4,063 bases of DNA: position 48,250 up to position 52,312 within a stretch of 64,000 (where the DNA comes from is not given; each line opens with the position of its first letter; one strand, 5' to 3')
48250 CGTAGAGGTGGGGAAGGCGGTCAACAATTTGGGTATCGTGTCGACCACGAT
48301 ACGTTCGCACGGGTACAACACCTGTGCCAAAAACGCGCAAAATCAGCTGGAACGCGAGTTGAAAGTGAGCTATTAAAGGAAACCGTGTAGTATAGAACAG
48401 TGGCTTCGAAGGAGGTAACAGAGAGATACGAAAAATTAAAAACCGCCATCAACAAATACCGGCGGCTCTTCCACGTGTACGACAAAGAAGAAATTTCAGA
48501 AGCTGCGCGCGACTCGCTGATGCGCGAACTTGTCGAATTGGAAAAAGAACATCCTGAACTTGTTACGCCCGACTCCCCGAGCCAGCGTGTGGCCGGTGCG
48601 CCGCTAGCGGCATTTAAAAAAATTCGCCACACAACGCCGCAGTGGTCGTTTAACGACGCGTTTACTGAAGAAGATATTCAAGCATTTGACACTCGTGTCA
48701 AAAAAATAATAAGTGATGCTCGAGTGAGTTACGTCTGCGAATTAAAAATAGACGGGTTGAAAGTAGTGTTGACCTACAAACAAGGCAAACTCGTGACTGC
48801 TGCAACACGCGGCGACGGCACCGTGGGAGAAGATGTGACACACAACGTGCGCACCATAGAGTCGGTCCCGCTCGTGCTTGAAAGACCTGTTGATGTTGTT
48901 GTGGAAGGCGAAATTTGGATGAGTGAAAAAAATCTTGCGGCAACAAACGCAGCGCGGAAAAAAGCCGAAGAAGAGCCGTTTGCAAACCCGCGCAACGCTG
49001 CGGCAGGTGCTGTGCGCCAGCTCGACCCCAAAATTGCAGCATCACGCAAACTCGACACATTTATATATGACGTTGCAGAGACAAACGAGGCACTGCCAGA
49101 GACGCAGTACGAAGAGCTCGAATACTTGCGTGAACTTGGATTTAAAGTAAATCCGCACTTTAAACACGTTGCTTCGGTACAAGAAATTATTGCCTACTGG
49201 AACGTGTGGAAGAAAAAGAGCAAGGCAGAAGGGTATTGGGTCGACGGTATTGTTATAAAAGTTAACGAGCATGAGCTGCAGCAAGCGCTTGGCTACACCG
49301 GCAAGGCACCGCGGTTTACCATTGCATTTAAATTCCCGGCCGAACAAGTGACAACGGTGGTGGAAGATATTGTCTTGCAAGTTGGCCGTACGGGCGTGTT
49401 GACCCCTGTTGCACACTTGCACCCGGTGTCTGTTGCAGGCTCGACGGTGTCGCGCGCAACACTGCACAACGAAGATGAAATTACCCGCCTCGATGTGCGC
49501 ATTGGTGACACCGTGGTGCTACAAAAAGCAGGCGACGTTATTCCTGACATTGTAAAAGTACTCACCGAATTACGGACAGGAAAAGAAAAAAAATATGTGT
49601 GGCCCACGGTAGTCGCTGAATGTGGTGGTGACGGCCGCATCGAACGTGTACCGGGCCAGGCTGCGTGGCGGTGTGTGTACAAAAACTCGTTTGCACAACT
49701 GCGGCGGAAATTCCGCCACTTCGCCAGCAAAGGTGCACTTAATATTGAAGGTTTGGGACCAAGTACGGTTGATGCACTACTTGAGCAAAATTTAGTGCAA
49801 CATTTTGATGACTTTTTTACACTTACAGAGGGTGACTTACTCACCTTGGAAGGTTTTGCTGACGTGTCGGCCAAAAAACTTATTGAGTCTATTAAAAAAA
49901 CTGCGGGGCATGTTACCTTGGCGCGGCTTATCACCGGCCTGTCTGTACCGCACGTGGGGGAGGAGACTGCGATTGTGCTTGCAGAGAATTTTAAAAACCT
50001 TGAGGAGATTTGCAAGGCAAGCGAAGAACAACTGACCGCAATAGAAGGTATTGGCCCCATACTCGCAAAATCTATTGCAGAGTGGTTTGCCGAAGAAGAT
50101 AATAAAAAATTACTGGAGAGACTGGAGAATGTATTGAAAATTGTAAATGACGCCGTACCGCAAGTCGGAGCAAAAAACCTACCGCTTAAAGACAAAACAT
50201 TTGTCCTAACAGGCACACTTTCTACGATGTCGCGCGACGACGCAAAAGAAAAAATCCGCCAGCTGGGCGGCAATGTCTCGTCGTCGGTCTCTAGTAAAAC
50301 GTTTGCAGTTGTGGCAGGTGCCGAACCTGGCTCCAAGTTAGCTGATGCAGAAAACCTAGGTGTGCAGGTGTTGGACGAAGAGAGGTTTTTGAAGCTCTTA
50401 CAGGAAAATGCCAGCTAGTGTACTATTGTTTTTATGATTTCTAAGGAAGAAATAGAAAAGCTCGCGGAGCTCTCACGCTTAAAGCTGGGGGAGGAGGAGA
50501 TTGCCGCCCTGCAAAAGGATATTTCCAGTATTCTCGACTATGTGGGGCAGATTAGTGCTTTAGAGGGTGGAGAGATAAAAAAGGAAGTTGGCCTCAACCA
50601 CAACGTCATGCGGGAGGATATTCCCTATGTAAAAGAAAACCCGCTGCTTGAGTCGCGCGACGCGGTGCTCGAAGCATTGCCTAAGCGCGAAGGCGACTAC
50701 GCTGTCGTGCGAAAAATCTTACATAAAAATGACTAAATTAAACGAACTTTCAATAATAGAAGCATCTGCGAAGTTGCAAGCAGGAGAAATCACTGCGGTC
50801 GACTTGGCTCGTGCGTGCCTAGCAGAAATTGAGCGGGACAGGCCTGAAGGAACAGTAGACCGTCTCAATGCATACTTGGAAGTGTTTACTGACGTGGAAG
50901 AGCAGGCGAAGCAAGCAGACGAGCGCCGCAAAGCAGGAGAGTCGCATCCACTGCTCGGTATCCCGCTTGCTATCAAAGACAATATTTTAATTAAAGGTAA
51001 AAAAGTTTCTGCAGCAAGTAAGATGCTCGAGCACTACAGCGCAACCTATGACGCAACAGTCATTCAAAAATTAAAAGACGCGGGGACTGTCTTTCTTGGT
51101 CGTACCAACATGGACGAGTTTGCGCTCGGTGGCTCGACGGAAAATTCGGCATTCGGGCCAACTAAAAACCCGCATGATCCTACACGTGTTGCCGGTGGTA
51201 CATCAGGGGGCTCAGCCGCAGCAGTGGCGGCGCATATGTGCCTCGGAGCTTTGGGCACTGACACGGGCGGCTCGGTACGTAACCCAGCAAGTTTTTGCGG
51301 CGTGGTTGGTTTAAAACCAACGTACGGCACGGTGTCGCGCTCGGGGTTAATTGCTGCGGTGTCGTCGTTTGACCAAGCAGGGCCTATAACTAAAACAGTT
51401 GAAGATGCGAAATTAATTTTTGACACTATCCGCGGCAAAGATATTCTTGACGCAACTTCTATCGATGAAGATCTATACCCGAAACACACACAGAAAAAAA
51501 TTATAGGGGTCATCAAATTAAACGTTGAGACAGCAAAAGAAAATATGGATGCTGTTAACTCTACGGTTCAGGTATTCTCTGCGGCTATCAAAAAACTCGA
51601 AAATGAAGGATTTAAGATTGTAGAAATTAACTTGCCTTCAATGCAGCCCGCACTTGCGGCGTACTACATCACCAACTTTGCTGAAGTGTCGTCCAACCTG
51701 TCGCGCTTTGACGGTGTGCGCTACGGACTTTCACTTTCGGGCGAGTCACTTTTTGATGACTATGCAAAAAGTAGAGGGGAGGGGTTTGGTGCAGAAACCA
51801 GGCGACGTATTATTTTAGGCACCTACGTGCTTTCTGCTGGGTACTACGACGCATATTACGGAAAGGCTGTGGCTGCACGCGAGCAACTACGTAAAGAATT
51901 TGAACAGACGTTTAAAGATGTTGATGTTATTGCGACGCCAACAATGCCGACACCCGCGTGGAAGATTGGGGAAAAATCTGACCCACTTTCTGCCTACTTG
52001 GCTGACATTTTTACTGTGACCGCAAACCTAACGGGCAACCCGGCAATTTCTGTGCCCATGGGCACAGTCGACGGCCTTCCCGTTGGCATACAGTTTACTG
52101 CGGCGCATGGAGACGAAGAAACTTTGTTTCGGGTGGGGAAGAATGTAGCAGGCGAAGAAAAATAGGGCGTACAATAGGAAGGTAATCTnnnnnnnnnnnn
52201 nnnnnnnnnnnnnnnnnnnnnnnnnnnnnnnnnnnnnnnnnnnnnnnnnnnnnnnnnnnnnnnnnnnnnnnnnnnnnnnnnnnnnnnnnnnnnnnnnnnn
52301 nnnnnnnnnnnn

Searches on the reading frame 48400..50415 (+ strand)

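Call 57: search_protein_families(library=pfam, proteins=[window:48400-50415:+], max_evalue=0.001)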
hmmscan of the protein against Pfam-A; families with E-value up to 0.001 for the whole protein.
window:48400-50415:+ (672 aa): 6 families
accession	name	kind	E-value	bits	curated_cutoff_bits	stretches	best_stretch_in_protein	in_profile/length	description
PF01653.23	DNA_ligase_aden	-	9.3e-88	294.4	27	1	70-315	2-253/253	NAD-dependent DNA ligase adenylation domain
PF03120.22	DNA_ligase_OB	-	1e-34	118.6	32.9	1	318-395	1-78/79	NAD-dependent DNA ligase OB-fold domain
PF12826.13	HHH_2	-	2.3e-22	79.4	27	1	509-571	1-63/64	Helix-hairpin-helix motif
PF14520.12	HHH_5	-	1.9e-16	60.7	27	2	514-560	5-52/57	Helix-hairpin-helix domain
PF00533.33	BRCT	-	2.2e-15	57.1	21.3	1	594-666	4-77/78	BRCA1 C Terminus (BRCT) domain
PF00633.29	HHH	-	2e-07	30.9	24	1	539-561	7-29/30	Helix-hairpin-helix motif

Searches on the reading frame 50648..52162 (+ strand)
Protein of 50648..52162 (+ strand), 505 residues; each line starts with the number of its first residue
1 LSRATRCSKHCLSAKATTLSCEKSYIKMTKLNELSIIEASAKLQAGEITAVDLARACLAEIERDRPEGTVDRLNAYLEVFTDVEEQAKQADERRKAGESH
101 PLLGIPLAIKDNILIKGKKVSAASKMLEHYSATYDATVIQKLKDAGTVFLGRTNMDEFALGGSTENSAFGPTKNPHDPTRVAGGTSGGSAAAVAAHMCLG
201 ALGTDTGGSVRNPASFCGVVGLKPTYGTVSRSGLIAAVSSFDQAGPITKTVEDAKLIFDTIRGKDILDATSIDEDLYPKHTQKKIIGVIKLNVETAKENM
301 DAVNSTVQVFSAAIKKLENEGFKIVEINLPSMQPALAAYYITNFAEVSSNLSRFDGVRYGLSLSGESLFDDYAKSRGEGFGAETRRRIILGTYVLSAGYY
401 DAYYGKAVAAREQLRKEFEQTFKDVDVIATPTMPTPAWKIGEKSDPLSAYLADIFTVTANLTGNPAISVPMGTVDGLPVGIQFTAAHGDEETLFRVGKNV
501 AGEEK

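Call 57: search_protein_families(library=pfam, proteins=[window:50648-52162:+], max_evalue=0.001)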
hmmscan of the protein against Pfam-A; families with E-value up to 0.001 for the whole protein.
window:50648-52162:+ (505 aa): 1 family
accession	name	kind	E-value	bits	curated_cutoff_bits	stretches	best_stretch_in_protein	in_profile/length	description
PF01425.27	Amidase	-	9.8e-138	460.4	27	1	67-493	11-444/445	Amidase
